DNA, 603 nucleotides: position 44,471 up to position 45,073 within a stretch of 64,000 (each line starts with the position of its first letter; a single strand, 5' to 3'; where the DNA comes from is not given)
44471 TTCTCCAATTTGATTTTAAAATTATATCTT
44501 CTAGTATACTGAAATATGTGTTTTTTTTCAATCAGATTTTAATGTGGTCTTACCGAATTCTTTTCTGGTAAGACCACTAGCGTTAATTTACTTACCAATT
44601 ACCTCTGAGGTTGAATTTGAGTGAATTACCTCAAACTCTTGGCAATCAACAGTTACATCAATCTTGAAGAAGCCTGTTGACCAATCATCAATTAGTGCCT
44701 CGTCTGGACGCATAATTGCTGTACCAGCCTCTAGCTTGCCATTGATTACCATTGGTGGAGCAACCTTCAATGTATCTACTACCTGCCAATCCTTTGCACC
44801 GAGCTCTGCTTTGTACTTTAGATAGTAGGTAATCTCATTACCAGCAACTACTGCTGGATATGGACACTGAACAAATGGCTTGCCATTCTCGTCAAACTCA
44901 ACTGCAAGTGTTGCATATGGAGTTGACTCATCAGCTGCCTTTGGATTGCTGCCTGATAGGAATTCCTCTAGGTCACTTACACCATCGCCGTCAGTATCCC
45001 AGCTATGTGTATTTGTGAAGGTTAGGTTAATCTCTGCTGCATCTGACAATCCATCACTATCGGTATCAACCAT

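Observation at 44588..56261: Surface-protein cluster: 2945-aa giant PKD/LamG/TSP3-repeat protein with lipoprotein, secreted coiled-coil protein, NHL beta-propeller and XRE/zinc-ribbon regulator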

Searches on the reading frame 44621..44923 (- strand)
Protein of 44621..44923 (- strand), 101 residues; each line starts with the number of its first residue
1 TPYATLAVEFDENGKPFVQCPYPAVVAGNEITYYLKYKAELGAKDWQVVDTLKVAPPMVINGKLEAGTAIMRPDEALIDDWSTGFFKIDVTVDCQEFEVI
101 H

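Call 59: find_homologous_proteins(query=A3, max_evalue=0.001)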
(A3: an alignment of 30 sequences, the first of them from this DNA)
Query A3 (30 sequences) (100 aa, profile of the alignment): 1 proteins with E <= 0.001 among 245 candidates.
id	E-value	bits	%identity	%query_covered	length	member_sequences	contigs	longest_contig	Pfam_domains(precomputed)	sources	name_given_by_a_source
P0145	2.5e-5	42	40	5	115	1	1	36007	-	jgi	jgi:hypothetical protein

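Call 69: search_protein_representatives(alignment_id=A4)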
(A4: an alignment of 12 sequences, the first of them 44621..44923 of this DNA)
Query: 12 sequences, 93 profile positions. Proteins with E-value up to 0.001 (for the whole library): 502; up to 1e-10: 47; up to 1e-30: 1. The best 150 are listed.
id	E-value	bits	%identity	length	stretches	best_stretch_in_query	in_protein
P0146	3.1e-35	136.5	-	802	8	8-89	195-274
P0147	1.7e-25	105.3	-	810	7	32-90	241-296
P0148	1.4e-22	95.9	-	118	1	3-92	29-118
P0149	1.8e-21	92.4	-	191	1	2-92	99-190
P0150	8.2e-21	90.3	-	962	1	3-92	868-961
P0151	2.5e-20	88.7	-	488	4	28-90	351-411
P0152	3.0e-20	88.5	-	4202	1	3-92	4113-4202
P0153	1.3e-18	83.2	-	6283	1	3-92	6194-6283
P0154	1.6e-18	82.9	-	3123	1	2-92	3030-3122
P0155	2.3e-18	82.4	-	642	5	30-91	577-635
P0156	9.0e-18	80.5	-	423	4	29-90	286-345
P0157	1.2e-17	80.1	-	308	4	29-91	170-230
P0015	6.0e-17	77.9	-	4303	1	2-91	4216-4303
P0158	6.6e-15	71.3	-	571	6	31-90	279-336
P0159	7.7e-15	71.1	-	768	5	20-90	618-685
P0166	6.8e-13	64.9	-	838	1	4-91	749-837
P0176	2.0e-11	60.2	-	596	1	3-91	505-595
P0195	1.6e-10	57.3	-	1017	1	3-91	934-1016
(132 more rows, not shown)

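Call 70: search_protein_families(library=pfam, proteins=[P0146, P0147, P0150, P0151, P0155, P0149, P0166, P0176, P0159, P0195], max_evalue=0.01)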
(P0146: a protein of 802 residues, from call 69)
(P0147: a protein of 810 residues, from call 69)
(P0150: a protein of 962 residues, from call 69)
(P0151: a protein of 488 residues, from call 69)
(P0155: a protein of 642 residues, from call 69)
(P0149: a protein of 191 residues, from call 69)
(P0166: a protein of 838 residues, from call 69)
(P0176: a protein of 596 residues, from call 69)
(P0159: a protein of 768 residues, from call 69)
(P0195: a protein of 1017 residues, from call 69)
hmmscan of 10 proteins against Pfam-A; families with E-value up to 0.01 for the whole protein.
P0146 (802 aa): 6 families
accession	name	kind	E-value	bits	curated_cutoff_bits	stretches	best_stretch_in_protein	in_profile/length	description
PF23972.1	DUF7298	-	1.5e-09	38.3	27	0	592-634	37-78/167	Domain of unknown function (DUF7298)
PF01108.23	Tissue_fac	-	9.6e-07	29.1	27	0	446-471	40-68/107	Tissue factor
PF05641.18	Agenet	-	2.9e-05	24.9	27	0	668-694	20-45/61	Agenet domain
PF17116.11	T9SS_plug_1st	-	7.5e-05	23.1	23.9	0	287-324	19-56/126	Type 9 secretion system plug protein 1st domain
PF21506.2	Knl-2-like_dom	-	0.0012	19.1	27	0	306-331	16-40/54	Kinetochore null protein 2-like domain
PF00116.26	COX2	-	0.0015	18.8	22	0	441-461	72-92/120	Cytochrome C oxidase subunit II, periplasmic domain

P0147 (810 aa): 1 family
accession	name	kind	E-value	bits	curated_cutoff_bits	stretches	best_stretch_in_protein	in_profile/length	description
PF23192.1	NOMO_12th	-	0.00026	22.1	27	0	163-195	52-86/98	NOMO C-terminal transthyretin-like domain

P0150 (962 aa): 0 families

P0151 (488 aa): 4 families
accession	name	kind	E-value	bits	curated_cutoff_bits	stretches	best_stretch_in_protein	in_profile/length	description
PF00041.27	fn3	-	5.5e-07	30.1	25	1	28-101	9-78/84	Fibronectin type III domain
PF16656.11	Pur_ac_phosph_N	-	8.2e-07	29.9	30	0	49-92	27-82/93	Purple acid Phosphatase, N-terminal domain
PF01108.23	Tissue_fac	-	0.00018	21.8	27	0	203-260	38-97/107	Tissue factor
PF25814.1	fn3_SORL1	-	0.0015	19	27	0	191-267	7-79/90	SORL1-like, fn3 domain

P0155 (642 aa): 1 family
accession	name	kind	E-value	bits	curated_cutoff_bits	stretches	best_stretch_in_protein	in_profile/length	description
PF03160.20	Calx-beta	-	2.9e-08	34.2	27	1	289-396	7-118/119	Calx-beta domain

P0149 (191 aa): 0 families

P0166 (838 aa): 1 family
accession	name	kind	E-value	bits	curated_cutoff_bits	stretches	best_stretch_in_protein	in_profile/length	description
PF09912.14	DUF2141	-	0.0096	16.3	24.4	0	549-611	12-71/112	Uncharacterized protein conserved in bacteria (DUF2141)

P0176 (596 aa): 1 family
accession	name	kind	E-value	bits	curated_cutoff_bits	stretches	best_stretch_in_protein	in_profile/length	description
PF25788.1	Ig_Rha78A_N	-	0.009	16.7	27.4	0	233-262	73-101/105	Rha78A-like, N-terminal immunoglobulin domain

P0159 (768 aa): 4 families
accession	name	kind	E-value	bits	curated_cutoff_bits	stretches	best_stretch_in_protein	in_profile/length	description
PF18676.6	MBG_2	-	3.1e-72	239.6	25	5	56-131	1-72/72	MBG domain (YGX type)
PF05737.18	Collagen_bind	-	1.3e-05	25.8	27.5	0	607-652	64-109/131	Collagen binding domain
PF13750.12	Big_3_3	-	0.0007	19.7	27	0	694-725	80-111/157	Bacterial Ig-like domain (group 3)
PF06701.19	MIB_HERC2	-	0.0075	16.6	33.5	0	623-646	35-58/66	Mib_herc2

P0195 (1017 aa): 0 families
